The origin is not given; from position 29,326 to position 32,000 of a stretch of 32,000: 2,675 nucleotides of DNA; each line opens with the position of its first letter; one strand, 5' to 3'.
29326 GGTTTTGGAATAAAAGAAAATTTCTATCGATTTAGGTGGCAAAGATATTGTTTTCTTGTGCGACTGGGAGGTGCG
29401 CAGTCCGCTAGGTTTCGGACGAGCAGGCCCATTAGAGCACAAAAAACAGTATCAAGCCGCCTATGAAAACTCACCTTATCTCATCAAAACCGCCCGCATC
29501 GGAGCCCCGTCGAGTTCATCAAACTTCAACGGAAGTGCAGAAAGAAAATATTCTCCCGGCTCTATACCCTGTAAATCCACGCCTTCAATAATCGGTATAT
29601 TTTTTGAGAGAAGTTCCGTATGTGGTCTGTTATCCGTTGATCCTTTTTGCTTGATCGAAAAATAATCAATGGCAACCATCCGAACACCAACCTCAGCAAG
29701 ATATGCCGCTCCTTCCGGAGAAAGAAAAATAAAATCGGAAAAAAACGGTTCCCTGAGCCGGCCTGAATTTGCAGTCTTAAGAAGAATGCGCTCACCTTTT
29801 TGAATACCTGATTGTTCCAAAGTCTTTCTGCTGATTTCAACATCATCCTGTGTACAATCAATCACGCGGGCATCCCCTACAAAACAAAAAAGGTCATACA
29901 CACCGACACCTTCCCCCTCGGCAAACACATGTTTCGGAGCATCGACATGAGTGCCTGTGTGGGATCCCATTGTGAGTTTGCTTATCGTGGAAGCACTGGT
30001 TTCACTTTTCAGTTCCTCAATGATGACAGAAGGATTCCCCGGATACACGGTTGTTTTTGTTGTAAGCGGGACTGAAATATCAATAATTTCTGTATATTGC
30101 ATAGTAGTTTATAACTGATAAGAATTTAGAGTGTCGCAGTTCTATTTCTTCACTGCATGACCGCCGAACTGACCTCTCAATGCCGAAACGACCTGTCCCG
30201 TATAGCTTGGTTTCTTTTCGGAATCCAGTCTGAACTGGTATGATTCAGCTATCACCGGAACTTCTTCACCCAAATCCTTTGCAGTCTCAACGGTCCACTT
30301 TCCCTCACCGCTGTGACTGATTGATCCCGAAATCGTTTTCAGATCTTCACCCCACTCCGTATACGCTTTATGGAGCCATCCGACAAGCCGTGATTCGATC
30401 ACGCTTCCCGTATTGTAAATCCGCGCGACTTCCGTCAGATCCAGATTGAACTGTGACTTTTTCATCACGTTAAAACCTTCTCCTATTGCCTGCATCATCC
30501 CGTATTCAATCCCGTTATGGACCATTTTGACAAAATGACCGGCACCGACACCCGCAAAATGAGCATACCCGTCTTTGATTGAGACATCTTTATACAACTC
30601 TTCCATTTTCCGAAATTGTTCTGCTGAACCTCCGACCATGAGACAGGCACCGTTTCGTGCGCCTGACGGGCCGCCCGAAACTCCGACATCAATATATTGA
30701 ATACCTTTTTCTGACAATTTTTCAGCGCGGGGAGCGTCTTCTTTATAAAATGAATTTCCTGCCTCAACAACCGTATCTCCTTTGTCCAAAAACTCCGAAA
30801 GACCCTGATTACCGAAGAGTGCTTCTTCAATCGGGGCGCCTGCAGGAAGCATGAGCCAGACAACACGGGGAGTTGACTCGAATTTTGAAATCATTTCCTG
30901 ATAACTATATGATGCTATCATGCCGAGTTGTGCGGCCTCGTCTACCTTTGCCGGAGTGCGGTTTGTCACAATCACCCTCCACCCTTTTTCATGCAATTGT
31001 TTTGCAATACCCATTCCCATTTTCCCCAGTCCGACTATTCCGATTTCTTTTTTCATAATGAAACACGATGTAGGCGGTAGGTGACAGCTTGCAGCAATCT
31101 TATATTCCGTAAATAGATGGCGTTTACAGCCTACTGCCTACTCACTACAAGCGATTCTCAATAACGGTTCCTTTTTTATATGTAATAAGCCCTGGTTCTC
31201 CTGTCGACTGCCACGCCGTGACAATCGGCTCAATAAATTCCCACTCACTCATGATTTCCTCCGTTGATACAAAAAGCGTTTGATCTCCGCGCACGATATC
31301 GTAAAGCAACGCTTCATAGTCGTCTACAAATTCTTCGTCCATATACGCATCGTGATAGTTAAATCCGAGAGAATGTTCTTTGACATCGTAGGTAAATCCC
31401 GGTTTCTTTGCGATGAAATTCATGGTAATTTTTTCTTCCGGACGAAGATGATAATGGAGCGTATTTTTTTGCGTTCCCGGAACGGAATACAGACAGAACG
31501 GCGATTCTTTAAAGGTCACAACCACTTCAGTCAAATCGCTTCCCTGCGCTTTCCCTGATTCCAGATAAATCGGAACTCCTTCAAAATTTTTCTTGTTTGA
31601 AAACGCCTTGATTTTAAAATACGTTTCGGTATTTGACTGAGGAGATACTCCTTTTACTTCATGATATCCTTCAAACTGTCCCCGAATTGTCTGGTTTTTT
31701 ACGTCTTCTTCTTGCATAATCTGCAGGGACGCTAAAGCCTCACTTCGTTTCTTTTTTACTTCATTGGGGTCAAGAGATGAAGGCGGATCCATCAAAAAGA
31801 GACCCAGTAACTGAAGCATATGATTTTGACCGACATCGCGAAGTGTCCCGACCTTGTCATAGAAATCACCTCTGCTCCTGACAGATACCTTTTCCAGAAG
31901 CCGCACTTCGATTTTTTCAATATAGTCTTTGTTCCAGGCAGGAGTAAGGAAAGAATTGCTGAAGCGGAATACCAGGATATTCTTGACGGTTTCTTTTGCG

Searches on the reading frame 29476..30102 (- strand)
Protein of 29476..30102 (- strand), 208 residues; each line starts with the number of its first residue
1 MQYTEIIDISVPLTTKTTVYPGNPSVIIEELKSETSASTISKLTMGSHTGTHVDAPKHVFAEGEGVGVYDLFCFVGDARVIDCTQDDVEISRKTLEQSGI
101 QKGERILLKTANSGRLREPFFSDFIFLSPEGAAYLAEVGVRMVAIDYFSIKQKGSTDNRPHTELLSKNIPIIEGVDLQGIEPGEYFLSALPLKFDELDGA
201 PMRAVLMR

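Call 21: search_protein_families(library=pfam, proteins=[window:29476-30102:-])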
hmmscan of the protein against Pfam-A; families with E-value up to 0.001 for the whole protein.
window:29476-30102:- (208 aa): 1 family
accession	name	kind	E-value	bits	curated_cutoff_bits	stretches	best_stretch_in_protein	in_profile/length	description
PF04199.19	Cyclase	-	1e-21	78.1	23.1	1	7-150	1-140/142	Putative cyclase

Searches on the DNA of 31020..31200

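Call 7: search_rna_families(source=window, start=31020, end=31200, threshold=evalue, max_evalue=10, show_alignments=3)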
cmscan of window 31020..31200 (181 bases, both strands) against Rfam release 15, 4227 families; matches with E-value up to 10: 2.
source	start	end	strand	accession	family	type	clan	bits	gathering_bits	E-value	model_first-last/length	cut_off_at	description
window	31135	31146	-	RF02914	DUF805b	Cis-reg;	CL00115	8.7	35.6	8.5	1-35/35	no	DUF805b RNA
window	31184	31195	-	RF01142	sR19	Gene; snRNA; snoRNA; CD-box;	-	8.6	45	7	52-63/63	no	Small nucleolar RNA sR19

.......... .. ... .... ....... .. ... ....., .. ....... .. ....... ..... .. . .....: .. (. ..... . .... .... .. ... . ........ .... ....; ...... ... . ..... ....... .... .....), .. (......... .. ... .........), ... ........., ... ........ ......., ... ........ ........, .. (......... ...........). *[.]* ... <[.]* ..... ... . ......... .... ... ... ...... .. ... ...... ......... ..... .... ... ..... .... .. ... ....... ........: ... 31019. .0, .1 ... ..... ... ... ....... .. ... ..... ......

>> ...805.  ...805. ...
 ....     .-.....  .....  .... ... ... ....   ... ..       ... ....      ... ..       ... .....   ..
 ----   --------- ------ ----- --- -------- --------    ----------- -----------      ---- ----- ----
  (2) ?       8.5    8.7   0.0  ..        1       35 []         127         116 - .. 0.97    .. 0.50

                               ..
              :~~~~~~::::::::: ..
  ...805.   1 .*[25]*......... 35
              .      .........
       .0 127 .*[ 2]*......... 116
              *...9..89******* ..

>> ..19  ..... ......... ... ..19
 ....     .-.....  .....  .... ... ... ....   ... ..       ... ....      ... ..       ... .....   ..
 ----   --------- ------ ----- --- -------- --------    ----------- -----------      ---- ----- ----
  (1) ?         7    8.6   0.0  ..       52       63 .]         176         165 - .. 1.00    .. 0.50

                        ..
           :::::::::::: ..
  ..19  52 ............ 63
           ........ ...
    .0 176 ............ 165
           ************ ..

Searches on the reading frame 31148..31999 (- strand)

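Call 21: search_protein_families(library=pfam, proteins=[window:31148-31999:-])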
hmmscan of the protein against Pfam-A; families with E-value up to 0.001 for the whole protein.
window:31148-31999:- (284 aa): 1 family
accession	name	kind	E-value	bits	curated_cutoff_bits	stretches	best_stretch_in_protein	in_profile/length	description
PF02781.21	G6PD_C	-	7.6e-80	268.6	27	1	9-278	1-278/296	Glucose-6-phosphate dehydrogenase, C-terminal domain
